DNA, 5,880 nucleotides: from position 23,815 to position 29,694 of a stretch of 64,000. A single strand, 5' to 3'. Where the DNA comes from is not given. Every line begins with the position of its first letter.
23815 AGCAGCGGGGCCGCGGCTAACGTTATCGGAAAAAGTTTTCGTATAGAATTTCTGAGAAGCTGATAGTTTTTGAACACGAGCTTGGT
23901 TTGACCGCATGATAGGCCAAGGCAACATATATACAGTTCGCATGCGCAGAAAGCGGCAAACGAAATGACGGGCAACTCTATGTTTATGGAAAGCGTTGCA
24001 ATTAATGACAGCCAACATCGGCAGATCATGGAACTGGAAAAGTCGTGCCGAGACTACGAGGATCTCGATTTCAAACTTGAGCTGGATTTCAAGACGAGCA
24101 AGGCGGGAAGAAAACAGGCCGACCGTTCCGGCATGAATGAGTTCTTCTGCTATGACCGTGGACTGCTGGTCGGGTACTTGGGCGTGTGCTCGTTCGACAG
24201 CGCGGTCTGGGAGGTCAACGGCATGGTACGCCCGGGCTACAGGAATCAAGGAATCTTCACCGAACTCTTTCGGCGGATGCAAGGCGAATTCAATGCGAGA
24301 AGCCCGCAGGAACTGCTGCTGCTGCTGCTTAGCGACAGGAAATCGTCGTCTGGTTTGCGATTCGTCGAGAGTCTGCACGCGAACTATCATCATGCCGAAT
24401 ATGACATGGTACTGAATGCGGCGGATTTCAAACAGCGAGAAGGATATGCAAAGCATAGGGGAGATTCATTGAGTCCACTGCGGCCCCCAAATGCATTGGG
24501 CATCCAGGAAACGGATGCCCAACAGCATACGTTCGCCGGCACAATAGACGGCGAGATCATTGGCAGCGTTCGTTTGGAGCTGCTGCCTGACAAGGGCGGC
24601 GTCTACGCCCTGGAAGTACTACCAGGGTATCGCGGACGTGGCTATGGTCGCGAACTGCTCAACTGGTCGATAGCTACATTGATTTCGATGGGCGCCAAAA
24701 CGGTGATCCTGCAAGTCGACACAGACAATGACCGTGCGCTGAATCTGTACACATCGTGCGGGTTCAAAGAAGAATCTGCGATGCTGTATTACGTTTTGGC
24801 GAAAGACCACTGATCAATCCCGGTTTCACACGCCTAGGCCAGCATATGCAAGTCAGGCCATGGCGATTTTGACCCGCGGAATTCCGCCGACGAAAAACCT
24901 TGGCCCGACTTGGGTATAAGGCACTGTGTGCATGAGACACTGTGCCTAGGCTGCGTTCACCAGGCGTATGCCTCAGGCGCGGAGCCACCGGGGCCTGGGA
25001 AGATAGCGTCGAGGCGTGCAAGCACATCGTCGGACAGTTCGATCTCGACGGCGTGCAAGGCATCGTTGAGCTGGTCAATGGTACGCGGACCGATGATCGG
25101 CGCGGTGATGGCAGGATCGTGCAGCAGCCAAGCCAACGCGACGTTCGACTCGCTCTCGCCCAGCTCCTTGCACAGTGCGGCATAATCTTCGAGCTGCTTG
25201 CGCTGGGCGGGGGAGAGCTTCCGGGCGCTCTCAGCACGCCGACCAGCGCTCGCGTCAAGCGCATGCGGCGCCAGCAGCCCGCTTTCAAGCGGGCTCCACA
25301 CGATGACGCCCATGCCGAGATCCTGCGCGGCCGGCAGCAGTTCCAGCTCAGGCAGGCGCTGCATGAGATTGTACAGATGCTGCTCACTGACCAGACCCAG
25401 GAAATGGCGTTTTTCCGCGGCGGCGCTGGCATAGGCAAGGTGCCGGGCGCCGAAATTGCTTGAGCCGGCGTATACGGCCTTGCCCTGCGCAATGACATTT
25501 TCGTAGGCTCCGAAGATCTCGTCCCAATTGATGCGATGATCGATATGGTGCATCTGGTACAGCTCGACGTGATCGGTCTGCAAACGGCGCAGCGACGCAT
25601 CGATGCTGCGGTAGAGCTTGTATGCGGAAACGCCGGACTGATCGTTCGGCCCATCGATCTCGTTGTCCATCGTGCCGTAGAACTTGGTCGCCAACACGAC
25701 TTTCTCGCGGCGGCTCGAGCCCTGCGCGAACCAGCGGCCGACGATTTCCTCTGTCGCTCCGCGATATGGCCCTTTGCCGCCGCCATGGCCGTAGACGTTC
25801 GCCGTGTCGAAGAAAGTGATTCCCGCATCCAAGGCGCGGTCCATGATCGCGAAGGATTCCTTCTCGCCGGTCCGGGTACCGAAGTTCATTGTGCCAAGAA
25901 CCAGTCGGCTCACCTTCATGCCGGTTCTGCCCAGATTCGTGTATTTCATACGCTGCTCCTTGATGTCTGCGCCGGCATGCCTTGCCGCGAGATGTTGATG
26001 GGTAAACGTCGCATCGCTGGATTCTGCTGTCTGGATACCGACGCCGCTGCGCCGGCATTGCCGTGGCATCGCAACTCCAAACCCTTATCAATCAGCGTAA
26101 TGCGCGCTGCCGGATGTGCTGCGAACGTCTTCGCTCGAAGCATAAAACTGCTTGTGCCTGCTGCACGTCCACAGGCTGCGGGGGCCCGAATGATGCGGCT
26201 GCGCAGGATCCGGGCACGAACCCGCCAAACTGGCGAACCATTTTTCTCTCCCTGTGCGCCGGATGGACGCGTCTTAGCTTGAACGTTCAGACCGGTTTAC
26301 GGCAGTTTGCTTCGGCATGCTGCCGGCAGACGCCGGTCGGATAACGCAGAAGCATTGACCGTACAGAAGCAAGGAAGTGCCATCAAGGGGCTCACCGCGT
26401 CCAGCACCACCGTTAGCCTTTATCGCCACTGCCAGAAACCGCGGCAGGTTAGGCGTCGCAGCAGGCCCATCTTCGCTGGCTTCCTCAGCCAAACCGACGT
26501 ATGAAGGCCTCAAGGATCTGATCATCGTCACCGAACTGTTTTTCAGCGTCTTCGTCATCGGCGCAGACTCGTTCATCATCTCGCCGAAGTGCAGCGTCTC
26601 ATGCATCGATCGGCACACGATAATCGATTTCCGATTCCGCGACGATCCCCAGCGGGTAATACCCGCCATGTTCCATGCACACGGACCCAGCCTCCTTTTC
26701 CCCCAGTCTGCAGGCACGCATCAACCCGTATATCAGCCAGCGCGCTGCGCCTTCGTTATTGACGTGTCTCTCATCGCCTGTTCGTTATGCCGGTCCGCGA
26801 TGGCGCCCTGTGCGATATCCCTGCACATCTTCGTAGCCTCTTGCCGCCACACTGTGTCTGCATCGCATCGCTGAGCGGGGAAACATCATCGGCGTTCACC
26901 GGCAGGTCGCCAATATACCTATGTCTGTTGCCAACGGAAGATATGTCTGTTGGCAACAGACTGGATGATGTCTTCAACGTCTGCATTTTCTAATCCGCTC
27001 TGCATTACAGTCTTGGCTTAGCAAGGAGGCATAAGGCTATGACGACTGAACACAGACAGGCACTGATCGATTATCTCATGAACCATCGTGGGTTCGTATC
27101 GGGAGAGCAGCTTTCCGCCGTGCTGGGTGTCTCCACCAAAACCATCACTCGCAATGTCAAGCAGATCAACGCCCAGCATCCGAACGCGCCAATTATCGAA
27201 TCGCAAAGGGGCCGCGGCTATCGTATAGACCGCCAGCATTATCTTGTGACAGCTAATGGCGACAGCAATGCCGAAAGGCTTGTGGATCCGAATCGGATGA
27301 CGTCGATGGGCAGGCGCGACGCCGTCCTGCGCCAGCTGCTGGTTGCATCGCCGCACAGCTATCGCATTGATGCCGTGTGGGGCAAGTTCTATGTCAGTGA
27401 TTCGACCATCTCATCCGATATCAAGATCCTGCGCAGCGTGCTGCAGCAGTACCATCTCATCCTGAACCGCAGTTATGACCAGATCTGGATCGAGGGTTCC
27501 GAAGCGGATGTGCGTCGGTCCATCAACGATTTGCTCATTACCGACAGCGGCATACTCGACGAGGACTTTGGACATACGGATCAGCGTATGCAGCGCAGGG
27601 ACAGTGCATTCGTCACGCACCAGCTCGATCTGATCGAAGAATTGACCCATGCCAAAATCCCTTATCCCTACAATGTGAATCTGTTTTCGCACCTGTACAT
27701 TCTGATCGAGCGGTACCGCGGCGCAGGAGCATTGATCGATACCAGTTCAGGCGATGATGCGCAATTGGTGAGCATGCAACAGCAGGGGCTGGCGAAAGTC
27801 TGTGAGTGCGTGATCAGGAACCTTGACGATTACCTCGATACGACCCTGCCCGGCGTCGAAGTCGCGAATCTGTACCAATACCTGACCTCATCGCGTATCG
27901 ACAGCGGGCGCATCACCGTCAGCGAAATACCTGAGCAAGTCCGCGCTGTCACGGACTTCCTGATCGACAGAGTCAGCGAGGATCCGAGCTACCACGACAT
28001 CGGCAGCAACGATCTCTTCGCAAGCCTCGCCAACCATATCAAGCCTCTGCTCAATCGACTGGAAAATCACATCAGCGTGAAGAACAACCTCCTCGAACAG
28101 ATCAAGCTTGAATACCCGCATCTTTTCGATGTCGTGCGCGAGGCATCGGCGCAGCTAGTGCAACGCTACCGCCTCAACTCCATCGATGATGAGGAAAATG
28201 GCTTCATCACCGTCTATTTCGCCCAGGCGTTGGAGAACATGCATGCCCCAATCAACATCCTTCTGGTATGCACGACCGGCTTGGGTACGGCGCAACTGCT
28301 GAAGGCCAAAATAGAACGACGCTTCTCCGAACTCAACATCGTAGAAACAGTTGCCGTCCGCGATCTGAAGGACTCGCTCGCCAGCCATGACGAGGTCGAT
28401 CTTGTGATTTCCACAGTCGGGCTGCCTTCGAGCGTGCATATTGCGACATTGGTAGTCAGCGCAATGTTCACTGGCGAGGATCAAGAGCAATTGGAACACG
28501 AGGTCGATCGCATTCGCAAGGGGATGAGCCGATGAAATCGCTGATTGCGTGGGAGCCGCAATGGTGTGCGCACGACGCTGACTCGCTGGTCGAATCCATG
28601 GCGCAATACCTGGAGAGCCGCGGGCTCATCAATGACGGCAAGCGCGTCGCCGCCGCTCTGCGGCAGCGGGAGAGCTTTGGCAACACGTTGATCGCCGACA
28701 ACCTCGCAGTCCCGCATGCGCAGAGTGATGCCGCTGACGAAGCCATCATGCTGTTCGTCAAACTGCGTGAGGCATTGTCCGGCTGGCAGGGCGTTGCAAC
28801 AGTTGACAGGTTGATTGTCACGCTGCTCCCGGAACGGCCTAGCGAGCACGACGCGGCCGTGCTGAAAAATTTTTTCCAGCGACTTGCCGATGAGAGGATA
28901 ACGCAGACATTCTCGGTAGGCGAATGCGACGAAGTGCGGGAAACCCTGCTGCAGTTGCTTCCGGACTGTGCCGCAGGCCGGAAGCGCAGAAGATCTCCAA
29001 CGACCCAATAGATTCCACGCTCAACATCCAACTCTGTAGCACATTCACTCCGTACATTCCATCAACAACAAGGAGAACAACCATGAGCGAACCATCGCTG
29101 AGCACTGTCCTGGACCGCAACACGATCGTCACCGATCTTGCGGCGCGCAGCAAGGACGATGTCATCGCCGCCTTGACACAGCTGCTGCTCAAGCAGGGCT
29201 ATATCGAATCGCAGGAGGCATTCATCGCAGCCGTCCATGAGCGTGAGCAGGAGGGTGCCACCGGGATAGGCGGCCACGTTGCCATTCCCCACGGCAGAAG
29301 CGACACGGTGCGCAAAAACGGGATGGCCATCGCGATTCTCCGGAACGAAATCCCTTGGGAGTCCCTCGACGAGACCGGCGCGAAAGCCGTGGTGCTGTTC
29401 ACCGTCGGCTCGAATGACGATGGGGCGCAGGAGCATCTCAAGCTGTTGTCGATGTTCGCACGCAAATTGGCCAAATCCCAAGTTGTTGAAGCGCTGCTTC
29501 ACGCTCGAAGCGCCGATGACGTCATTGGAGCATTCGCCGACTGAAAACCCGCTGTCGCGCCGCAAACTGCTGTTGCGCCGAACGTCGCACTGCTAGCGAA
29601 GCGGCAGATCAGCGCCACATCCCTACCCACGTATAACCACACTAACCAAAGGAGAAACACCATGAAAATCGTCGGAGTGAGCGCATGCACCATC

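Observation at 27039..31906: Complete PTS-AlsE operon: candidate D-allulose (psicose) utilisation system in a Bifidobacterium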

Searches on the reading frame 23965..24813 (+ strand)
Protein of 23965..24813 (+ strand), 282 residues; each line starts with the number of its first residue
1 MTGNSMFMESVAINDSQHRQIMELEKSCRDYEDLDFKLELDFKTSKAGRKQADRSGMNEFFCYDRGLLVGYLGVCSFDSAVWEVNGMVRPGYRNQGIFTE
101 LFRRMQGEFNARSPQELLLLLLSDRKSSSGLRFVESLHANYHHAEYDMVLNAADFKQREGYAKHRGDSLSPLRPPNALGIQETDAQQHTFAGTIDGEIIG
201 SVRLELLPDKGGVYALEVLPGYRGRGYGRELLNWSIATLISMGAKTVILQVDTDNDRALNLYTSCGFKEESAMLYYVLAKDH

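Call 76: search_protein_families(library=pfam, proteins=[window:23965-24813:+], max_evalue=0.01)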
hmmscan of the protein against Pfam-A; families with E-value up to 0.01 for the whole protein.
window:23965-24813:+ (282 aa): 7 families
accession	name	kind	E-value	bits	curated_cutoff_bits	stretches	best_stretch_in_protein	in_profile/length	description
PF00583.31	Acetyltransf_1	-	2.7e-23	82.9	20.7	1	183-267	29-116/116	Acetyltransferase (GNAT) family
PF13508.13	Acetyltransf_7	-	5.8e-18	65.5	27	2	187-269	3-84/84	Acetyltransferase (GNAT) domain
PF13673.13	Acetyltransf_10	-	1.4e-10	41.7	23.6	1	184-270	28-110/128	Acetyltransferase (GNAT) domain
PF08445.16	FR47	-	1.2e-09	38.4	22.1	1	208-271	19-81/86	FR47-like protein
PF13302.13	Acetyltransf_3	-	1e-08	36.4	25.4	1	190-268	56-138/138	Acetyltransferase (GNAT) domain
PF13527.13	Acetyltransf_9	-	0.00012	22.5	25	0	211-250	73-112/127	Acetyltransferase (GNAT) domain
PF17013.11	Acetyltransf_15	-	0.0027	17.6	35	0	213-269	75-138/210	Putative acetyl-transferase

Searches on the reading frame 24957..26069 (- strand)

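Call 76: search_protein_families(library=pfam, proteins=[window:24957-26069:-], max_evalue=0.01)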
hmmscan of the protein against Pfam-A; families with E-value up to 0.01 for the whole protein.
window:24957-26069:- (370 aa): 1 family
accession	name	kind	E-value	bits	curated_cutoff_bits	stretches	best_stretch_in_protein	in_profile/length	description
PF00248.27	Aldo_ket_red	-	1.2e-62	212.1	24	1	55-356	1-289/291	Aldo/keto reductase family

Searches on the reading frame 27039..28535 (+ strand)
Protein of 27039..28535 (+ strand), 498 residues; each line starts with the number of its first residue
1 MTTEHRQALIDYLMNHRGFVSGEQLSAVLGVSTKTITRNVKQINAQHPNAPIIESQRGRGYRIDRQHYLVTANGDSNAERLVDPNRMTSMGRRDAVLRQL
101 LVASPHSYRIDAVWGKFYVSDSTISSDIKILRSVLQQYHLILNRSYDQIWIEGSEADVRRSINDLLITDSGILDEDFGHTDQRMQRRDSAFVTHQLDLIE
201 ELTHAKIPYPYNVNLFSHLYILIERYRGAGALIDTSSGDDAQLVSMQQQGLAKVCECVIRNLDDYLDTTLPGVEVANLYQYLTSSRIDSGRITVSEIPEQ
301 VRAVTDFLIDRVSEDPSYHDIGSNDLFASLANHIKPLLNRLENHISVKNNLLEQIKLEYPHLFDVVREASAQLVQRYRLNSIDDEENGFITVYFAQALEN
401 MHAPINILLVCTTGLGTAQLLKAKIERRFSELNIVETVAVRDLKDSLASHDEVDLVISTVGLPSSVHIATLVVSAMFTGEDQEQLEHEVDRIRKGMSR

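Call 3: search_protein_families(library=pfam, proteins=[window:27039-28535:+])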
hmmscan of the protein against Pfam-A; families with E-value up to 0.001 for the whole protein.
window:27039-28535:+ (498 aa): 5 families
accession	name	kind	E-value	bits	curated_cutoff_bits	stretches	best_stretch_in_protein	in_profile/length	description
PF00874.25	PRD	-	1.5e-17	64.1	23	1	323-396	17-89/90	PRD domain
PF08279.18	HTH_11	-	1.9e-13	50.5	25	1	6-62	2-55/55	HTH domain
PF05043.19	Mga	-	1.8e-08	35.3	21.1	1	109-165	32-86/87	Mga helix-turn-helix domain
PF02302.22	PTS_IIB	-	9.3e-07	29.9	23.6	1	406-463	1-58/90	PTS system, Lactose/Cellobiose specific IIB subunit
PF08220.18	HTH_DeoR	-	1.9e-05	24.7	21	0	6-46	1-41/57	DeoR-like helix-turn-helix domain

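Call 4: search_protein_families(library=ncbifam, proteins=[window:27039-28535:+])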
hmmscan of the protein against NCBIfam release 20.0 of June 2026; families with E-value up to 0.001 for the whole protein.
window:27039-28535:+ (498 aa): 8 families
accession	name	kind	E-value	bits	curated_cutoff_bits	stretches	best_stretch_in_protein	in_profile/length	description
NF053736.1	AcpB_EbpR_MafR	subfamily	1.4e-22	80.7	130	2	110-486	100-477/481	AcpB/EbpR/MafR family transcriptional regulator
NF008597.0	PRK11564.1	equivalog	6.3e-12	45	304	1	252-483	185-416/426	stationary phase inducible protein CsiE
NF007366.0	PRK09863.1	equivalog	4.3e-10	38.7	426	1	347-488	295-435/586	putative frv operon regulatory protein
NF046042.1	LicT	equivalog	2.8e-08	33.4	300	1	293-400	62-166/273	BglG family transcription antiterminator LicT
NF047357.1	antiterm_GlcT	equivalog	5e-08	32.6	320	1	294-401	63-167/272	glucose PTS transporter transcription antiterminator GlcT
NF007295.0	PRK09772.1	equivalog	6e-05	22.5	322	1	281-401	50-170/278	transcriptional antiterminator BglG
NF007094.0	PRK09548.1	equivalog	0.00014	20.4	687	1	395-473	493-575/598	PTS ascorbate-specific subunit IIBC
NF008850.0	PRK11886.1-5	equivalog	0.00078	18.7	489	0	10-71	11-69/320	bifunctional biotin--[acetyl-CoA-carboxylase] ligase/biotin operon repressor BirA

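Call 65: search_solved_structures(query=window:27039-28535:+, max_evalue=0.01)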
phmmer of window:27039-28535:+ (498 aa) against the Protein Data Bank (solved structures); distinct sequences matched with E-value up to 0.01: 4.
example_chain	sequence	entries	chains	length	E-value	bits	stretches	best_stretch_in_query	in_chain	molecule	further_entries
1tlv_A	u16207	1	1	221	0.00027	23.3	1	324-410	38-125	Transcription antiterminator licT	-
1h99_A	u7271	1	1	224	0.0004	22.7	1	324-430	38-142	TRANSCRIPTION ANTITERMINATOR LICT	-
4r6i_A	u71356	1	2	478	0.0011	21.3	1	349-478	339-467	Anthrax toxin expression trans-acting positive regulator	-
6twr_A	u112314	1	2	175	0.0015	20.8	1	323-397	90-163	Beta-glucoside bgl operon antiterminator BglG family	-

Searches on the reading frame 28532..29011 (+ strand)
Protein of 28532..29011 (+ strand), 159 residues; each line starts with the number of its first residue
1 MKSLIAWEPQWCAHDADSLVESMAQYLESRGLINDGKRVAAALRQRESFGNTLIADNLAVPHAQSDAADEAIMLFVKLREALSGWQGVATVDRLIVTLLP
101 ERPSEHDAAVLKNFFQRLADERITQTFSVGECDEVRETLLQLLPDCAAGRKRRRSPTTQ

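Call 3: search_protein_families(library=pfam, proteins=[window:28532-29011:+])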
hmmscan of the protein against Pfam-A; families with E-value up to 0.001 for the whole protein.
window:28532-29011:+ (159 aa): 1 family
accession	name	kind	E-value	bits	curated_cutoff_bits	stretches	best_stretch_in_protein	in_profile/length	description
PF00359.27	PTS_EIIA_2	-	1.8e-13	51.1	27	1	15-139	16-141/144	Phosphoenolpyruvate-dependent sugar phosphotransferase system, EIIA 2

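Call 4: search_protein_families(library=ncbifam, proteins=[window:28532-29011:+])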
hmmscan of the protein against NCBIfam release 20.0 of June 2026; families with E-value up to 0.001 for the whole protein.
window:28532-29011:+ (159 aa): 5 families
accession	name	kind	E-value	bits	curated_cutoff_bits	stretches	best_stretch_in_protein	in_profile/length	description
TIGR00848.1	fruA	subfamily_domain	4e-15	55.9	103.5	1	3-125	5-127/129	fructose PTS transporter subunit IIA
NF007293.0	PRK09765.1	equivalog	4.5e-11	42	763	1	17-145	23-151/639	PTS 2-O-a-mannosyl-D-glycerate transporter subunit IIABC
NF007389.0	PRK09913.1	equivalog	6.6e-10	39.1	151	1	14-141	16-144/148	PTS fructose transporter subunit IIA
TIGR01419.1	nitro_reg_IIA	equivalog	6.9e-09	35.7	138.7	1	19-130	23-133/145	PTS IIA-like nitrogen regulatory protein PtsN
NF008145.0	PRK10896.1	equivalog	6.4e-06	26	221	1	37-134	48-147/161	PTS IIA-like nitrogen regulatory protein PtsN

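Call 64: search_solved_structures(query=window:28532-29011:+, max_evalue=0.01)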
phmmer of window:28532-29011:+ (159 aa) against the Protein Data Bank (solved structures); distinct sequences matched with E-value up to 0.01: 4.
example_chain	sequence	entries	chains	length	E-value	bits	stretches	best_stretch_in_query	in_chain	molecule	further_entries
4gqx_A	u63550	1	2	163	0.00029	24.3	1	38-141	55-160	PTS IIA-like nitrogen-regulatory protein PtsN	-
3urr_A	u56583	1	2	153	0.00031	24.2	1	39-141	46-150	PTS IIA-like nitrogen-regulatory protein PtsN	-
2a0j_A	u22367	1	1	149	0.00035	24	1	39-139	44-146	PTS system, nitrogen regulatory IIA protein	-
1a6j_A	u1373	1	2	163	0.00042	23.8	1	38-144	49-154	NITROGEN REGULATORY IIA PROTEIN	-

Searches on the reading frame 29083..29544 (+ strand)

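Call 3: search_protein_families(library=pfam, proteins=[window:29083-29544:+])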
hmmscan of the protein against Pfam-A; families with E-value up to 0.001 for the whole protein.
window:29083-29544:+ (153 aa): 1 family
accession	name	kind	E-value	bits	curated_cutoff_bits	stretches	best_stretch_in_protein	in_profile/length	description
PF00359.27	PTS_EIIA_2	-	6.6e-35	120.6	27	1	9-149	2-139/144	Phosphoenolpyruvate-dependent sugar phosphotransferase system, EIIA 2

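Call 4: search_protein_families(library=ncbifam, proteins=[window:29083-29544:+])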
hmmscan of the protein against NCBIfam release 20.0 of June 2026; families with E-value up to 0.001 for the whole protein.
window:29083-29544:+ (153 aa): 10 families
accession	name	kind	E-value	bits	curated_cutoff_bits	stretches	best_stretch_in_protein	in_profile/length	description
TIGR00848.1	fruA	subfamily_domain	7.2e-37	126.2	103.5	1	10-138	2-129/129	fructose PTS transporter subunit IIA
NF007293.0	PRK09765.1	equivalog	3.7e-28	98.4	763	1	6-150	4-148/639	PTS 2-O-a-mannosyl-D-glycerate transporter subunit IIABC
NF007389.0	PRK09913.1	equivalog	4.1e-20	72.2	151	1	10-148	4-139/148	PTS fructose transporter subunit IIA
TIGR01419.1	nitro_reg_IIA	equivalog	4.8e-19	68.6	138.7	1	6-148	2-140/145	PTS IIA-like nitrogen regulatory protein PtsN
NF008145.0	PRK10896.1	equivalog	1e-16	61.1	221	1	5-147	9-149/161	PTS IIA-like nitrogen regulatory protein PtsN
NF008319.0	PRK11109.1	equivalog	4e-14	52.7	302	1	10-148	4-136/376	fused PTS fructose transporter subunit IIA/HPr protein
NF011663.0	PRK15083.1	subfamily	6.3e-12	44.3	589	1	10-149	497-632/639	PTS mannitol transporter subunit IICBA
NF010351.0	PRK13779.1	equivalog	1.6e-07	30.6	766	1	12-142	6-130/503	bifunctional PTS system fructose-specific transporter subunit IIA/HPr protein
NF007236.0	PRK09665.1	equivalog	3.9e-07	29.9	139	1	17-144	8-135/150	PTS galactitol transporter subunit IIA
NF007358.0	PRK09854.1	equivalog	1.5e-05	25.2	192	1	17-147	14-140/147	PTS mannitol transporter subunit IIA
